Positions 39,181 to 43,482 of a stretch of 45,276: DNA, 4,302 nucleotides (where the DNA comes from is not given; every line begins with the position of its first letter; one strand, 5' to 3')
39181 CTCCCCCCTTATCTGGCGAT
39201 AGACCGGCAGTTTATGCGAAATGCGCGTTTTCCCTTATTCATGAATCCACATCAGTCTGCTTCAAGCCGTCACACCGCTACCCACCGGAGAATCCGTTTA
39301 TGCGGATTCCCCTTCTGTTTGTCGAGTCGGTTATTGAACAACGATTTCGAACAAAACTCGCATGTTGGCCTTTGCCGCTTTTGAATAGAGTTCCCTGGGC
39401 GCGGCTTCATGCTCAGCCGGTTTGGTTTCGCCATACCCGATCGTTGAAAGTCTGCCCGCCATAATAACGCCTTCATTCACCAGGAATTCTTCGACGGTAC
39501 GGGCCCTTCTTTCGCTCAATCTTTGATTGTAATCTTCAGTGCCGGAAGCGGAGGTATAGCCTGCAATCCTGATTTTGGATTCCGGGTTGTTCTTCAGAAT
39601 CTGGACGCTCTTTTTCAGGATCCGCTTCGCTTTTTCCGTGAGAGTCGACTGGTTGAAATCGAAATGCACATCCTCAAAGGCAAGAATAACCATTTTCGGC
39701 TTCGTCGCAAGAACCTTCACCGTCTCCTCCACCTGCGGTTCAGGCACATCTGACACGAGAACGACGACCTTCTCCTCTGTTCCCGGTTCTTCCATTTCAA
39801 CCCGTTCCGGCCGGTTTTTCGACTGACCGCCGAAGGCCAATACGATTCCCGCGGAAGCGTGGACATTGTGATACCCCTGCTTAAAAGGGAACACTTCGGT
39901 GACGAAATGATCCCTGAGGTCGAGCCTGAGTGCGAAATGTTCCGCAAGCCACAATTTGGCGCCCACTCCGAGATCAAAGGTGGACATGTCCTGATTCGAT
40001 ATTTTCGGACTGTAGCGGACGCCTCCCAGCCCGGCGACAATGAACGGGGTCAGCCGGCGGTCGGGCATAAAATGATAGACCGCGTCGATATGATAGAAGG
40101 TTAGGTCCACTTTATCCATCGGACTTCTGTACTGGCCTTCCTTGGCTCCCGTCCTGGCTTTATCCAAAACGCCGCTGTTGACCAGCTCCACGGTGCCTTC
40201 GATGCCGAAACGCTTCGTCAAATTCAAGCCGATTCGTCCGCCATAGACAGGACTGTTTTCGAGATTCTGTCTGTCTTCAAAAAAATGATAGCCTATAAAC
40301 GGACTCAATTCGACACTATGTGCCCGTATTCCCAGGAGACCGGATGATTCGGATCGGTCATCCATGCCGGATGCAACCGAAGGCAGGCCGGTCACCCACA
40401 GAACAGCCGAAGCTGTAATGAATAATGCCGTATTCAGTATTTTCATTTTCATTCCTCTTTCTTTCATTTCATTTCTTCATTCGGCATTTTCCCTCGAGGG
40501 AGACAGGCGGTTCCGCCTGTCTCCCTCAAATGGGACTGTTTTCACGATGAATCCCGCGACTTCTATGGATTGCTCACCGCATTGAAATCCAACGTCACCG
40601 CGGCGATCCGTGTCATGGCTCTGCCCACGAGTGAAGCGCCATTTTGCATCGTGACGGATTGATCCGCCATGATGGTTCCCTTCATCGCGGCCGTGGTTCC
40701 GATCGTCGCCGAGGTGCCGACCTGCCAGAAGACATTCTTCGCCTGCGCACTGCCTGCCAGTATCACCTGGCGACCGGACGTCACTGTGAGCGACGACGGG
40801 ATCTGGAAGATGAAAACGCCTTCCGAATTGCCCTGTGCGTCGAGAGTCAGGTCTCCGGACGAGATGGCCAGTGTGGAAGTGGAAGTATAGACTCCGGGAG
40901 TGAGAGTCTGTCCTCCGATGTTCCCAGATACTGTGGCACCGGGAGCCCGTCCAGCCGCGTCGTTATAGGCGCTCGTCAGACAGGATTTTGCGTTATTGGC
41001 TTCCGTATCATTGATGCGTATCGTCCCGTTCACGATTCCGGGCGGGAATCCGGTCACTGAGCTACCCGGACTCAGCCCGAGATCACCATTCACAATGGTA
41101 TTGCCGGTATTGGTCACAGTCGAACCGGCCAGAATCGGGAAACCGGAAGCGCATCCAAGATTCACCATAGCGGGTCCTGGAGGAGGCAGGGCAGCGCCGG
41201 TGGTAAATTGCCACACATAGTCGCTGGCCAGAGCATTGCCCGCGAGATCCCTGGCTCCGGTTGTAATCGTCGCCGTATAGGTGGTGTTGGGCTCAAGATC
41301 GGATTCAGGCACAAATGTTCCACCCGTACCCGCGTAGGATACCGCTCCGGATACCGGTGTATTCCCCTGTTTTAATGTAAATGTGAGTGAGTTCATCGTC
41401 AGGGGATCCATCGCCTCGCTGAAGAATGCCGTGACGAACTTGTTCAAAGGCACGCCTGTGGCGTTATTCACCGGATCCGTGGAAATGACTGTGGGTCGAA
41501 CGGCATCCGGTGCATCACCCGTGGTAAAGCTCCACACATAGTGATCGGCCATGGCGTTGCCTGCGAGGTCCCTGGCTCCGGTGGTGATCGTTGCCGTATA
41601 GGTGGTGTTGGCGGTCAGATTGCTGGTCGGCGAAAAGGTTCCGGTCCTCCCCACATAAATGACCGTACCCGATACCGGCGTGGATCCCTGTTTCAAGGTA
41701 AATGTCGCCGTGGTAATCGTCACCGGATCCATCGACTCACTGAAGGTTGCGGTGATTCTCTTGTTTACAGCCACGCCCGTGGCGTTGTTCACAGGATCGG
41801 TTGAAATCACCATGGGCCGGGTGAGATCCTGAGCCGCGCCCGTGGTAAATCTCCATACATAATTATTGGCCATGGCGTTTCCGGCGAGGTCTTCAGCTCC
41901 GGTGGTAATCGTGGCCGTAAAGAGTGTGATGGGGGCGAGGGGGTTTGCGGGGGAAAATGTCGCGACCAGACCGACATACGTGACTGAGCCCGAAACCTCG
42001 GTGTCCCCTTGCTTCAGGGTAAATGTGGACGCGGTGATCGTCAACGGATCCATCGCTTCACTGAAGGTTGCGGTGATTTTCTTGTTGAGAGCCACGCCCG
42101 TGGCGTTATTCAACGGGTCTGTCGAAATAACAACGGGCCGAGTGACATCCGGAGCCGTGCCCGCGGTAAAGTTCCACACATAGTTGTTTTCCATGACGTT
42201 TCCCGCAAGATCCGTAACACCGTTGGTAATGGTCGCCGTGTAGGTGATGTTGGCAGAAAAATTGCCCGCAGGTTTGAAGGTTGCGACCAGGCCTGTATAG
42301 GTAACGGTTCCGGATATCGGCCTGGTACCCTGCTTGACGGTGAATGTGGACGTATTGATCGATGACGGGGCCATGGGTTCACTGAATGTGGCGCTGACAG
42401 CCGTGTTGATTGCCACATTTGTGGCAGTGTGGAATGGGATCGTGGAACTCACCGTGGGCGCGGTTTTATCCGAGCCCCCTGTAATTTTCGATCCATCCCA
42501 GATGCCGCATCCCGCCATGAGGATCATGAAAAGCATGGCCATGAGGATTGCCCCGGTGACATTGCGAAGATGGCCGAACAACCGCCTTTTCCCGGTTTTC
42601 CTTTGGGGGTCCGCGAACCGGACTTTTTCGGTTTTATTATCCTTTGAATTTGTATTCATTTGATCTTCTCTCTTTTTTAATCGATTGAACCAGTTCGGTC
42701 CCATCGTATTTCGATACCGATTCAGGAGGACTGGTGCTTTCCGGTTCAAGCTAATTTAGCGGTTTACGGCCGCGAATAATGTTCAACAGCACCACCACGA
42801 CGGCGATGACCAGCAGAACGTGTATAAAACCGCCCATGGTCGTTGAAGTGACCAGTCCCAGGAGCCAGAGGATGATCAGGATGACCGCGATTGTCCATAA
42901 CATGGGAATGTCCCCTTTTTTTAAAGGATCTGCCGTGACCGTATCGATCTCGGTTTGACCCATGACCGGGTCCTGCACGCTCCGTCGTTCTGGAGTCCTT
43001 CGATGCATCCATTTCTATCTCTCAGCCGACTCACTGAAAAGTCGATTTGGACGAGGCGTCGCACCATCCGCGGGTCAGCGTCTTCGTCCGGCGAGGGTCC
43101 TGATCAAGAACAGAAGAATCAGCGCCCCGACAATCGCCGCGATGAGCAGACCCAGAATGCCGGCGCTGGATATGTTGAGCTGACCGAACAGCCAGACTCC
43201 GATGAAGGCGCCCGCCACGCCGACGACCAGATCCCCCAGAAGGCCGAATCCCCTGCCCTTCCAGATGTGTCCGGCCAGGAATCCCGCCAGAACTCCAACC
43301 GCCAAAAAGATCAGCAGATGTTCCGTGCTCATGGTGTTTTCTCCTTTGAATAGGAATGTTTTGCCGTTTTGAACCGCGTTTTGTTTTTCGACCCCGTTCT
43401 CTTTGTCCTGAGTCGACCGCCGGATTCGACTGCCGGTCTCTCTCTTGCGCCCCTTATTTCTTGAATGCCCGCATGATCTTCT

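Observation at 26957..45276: Low-GC, strictly co-directional envelope/stress gene island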

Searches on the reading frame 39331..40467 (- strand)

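Call 6: search_protein_families(library=pfam, max_evalue=0.01, proteins=[window:39331-40467:-])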
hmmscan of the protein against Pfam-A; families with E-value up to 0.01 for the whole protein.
window:39331-40467:- (378 aa): 3 families
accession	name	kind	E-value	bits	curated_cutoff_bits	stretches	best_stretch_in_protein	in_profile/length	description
PF00691.25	OmpA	-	2.8e-23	82.5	27.2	1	269-357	2-91/98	OmpA family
PF13505.12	OMP_b-brl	-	2.6e-08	34.7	28.7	1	61-186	32-152/175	Outer membrane protein beta-barrel domain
PF05736.17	OprF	-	6.3e-07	29.8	23.5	1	49-215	27-183/184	OprF membrane domain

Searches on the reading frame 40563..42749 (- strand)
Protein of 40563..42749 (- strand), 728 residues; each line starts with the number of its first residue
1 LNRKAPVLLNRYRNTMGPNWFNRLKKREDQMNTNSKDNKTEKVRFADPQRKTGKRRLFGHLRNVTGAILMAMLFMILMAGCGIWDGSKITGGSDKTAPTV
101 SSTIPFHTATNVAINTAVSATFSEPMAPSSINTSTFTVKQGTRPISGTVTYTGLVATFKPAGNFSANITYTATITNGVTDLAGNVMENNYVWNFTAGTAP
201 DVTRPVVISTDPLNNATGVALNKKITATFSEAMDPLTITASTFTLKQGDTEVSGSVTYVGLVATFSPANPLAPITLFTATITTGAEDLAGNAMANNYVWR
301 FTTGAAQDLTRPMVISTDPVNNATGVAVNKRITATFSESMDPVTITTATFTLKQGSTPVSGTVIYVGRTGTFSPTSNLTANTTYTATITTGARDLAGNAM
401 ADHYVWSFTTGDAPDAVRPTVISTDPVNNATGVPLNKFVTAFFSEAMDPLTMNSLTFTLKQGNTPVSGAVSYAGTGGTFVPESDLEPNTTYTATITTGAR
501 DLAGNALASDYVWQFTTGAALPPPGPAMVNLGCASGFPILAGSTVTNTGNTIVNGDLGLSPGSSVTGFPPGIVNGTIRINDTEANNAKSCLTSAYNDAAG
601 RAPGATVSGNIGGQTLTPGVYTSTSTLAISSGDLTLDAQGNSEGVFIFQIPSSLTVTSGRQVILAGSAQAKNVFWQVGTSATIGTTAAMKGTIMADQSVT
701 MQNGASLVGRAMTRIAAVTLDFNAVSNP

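Call 6: search_protein_families(library=pfam, max_evalue=0.01, proteins=[window:40563-42749:-])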
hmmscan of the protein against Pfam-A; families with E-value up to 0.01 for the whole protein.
window:40563-42749:- (728 aa): 4 families
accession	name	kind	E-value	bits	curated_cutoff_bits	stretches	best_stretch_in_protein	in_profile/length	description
PF13205.12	Big_5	-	3.1e-105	346.5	23.6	4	309-410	2-105/105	Bacterial Ig-like domain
PF11999.13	Ice_binding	-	1e-60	205.4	28.7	1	539-725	1-207/208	Ice-binding-like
PF04234.18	CopC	-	5.6e-07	30.9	23.3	0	314-362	4-45/92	CopC domain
PF11344.13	DUF3146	-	0.00065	19.8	22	0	500-516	17-33/80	Protein of unknown function (DUF3146)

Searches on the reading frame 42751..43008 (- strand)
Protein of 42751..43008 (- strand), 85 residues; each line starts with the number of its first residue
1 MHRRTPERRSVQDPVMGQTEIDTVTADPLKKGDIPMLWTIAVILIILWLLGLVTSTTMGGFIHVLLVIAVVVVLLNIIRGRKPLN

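Call 6: search_protein_families(library=pfam, max_evalue=0.01, proteins=[window:42751-43008:-])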
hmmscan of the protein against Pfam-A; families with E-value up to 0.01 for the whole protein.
window:42751-43008:- (85 aa): 2 families
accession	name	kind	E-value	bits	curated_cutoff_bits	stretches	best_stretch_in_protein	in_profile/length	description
PF18919.5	DUF5670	-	4e-15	56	23.5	1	36-79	1-43/43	Family of unknown function (DUF5670)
PF03169.20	OPT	-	0.0048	16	25.8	1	20-80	340-405/623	OPT oligopeptide transporter protein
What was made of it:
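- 42751..43008 (-): DUF5670 (lmo0937-type) small membrane protein. The true start is probably M36 (42903), giving 50 aa. PF18919 4e-15 on residues 36-79 (call 6).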

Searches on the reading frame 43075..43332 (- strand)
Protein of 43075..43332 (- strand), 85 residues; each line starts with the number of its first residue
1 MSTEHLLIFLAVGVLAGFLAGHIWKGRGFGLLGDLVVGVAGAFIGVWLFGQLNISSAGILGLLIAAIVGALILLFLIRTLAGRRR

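Call 6: search_protein_families(library=pfam, max_evalue=0.01, proteins=[window:43075-43332:-])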
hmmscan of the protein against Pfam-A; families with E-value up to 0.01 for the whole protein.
window:43075-43332:- (85 aa): 1 family
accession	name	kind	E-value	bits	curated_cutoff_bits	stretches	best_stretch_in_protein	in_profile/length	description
PF04226.18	Transgly_assoc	-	1.7e-09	38.2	25.3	1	36-81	2-48/49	Transglycosylase associated protein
